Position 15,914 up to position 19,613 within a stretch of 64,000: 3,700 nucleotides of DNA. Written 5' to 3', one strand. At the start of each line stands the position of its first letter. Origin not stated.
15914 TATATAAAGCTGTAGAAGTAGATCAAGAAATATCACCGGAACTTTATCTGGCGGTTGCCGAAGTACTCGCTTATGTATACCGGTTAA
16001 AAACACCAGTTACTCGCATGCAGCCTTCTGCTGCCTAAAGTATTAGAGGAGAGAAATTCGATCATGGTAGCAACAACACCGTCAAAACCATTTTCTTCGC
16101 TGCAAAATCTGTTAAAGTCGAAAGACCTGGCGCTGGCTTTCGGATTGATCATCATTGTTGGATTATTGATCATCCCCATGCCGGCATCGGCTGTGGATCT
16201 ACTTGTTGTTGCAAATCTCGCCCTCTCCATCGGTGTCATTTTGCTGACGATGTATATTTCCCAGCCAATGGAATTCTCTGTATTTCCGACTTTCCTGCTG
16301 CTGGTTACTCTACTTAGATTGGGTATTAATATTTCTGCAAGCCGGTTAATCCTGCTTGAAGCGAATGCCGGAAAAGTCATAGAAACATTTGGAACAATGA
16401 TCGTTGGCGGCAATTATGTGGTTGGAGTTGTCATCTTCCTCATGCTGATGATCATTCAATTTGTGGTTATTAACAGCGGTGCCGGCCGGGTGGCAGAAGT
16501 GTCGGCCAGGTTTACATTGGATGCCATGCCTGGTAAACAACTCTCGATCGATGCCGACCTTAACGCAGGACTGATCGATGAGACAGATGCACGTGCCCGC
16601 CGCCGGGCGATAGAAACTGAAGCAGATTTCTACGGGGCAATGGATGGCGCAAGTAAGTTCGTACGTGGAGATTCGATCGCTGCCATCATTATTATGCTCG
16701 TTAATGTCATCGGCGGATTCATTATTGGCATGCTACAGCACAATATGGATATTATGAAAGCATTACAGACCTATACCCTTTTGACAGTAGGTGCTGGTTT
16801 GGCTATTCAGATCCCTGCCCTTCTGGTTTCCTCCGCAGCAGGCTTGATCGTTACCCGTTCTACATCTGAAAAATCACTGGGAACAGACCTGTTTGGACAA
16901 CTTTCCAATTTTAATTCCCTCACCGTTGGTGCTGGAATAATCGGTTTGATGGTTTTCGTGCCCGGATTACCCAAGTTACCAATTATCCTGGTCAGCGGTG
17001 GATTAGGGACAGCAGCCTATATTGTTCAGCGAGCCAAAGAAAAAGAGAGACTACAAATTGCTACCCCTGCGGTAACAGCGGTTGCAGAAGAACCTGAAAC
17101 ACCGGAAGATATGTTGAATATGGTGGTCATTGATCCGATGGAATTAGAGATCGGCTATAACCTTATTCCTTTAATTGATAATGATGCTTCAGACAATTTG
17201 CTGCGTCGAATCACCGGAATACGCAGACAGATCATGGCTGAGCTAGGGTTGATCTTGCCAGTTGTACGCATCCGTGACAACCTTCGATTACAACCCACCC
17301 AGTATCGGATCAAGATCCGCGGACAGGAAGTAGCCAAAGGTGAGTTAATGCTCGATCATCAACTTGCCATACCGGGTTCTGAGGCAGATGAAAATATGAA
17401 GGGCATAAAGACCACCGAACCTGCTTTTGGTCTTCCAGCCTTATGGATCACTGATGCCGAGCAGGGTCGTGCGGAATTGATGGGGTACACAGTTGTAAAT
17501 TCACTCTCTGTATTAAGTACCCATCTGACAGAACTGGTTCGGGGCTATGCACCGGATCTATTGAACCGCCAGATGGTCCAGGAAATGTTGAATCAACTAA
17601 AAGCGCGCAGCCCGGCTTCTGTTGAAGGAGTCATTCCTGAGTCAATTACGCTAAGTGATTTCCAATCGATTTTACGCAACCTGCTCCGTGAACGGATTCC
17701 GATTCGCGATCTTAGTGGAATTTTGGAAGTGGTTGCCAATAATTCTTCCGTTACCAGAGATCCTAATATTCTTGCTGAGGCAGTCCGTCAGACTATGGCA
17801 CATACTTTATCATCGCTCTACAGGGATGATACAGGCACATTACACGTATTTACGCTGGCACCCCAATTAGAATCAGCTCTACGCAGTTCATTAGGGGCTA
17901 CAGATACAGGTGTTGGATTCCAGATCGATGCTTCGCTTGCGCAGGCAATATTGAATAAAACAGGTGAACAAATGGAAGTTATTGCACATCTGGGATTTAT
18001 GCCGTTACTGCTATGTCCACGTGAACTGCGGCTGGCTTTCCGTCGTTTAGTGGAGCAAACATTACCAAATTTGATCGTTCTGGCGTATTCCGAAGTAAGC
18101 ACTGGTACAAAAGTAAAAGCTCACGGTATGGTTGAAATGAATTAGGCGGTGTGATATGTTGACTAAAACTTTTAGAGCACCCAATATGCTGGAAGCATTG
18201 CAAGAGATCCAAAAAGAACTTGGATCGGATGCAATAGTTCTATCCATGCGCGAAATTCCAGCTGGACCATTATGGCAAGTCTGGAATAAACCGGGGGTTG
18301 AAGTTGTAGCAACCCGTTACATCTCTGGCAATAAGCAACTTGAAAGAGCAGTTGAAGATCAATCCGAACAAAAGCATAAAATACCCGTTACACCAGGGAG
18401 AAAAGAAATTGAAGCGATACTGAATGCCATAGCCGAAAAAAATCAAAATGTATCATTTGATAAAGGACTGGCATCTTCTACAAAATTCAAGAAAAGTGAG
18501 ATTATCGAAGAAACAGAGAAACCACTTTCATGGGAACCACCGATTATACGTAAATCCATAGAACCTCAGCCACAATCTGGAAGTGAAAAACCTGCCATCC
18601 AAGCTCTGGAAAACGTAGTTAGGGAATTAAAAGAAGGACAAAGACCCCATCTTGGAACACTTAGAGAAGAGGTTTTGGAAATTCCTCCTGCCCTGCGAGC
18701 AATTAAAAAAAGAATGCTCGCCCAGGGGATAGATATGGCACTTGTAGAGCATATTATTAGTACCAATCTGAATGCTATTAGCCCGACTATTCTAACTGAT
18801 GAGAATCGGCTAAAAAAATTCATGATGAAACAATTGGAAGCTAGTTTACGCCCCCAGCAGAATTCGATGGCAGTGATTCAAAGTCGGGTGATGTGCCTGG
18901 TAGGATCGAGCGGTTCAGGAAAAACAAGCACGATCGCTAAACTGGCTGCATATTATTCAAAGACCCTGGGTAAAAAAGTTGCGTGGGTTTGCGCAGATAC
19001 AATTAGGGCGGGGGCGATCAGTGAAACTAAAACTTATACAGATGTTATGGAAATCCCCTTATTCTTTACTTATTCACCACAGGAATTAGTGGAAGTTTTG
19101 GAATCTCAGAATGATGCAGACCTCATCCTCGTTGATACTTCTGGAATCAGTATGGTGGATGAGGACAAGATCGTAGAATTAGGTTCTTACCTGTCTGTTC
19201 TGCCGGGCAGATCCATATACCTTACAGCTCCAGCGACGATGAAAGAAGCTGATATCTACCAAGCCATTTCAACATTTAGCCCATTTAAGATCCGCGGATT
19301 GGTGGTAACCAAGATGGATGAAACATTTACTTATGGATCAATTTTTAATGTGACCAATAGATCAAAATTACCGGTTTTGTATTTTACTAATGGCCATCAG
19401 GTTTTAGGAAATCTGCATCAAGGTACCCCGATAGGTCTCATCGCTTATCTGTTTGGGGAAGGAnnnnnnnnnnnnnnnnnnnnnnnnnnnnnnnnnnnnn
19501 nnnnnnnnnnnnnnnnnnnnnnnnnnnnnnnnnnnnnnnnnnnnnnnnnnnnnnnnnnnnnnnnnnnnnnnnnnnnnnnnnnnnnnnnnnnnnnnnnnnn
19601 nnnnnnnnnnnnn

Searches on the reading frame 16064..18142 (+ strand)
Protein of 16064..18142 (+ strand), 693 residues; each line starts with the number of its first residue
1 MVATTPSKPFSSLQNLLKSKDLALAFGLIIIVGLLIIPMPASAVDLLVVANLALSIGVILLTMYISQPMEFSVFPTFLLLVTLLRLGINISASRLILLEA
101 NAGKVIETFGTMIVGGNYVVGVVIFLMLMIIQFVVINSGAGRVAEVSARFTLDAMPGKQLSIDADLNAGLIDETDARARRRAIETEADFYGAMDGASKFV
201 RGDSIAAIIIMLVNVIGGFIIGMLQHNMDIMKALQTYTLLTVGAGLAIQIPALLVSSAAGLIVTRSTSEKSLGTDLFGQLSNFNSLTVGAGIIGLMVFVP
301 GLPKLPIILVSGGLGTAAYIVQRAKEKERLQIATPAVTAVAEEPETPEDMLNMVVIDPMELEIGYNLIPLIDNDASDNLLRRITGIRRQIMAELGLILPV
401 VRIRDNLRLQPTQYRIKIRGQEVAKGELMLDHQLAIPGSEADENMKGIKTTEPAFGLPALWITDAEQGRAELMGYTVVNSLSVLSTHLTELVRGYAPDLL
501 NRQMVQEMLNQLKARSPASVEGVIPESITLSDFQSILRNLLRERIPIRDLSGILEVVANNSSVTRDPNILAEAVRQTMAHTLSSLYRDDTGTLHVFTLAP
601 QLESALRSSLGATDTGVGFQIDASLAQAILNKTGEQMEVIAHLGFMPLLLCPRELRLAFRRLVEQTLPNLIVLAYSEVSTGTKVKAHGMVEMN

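Call 57: search_protein_families(library=pfam, proteins=[window:16064-18142:+], max_evalue=0.00001)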
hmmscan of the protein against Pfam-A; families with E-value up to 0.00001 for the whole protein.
window:16064-18142:+ (693 aa): 1 family
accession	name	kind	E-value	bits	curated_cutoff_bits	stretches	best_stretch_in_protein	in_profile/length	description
PF00771.25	FHIPEP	-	5.2e-241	802.2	29.1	1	31-681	1-655/657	FHIPEP family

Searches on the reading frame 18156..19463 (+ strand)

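Call 57: search_protein_families(library=pfam, proteins=[window:18156-19463:+], max_evalue=0.00001)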
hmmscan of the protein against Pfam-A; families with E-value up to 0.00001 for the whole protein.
window:18156-19463:+ (436 aa): 2 families
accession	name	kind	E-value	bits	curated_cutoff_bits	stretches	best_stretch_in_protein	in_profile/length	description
PF00448.28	SRP54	-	5.6e-35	121.2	22.7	1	244-431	2-193/196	SRP54-type protein, GTPase domain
PF13245.12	AAA_19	-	1.2e-07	32.4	25.1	1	239-342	7-110/134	AAA domain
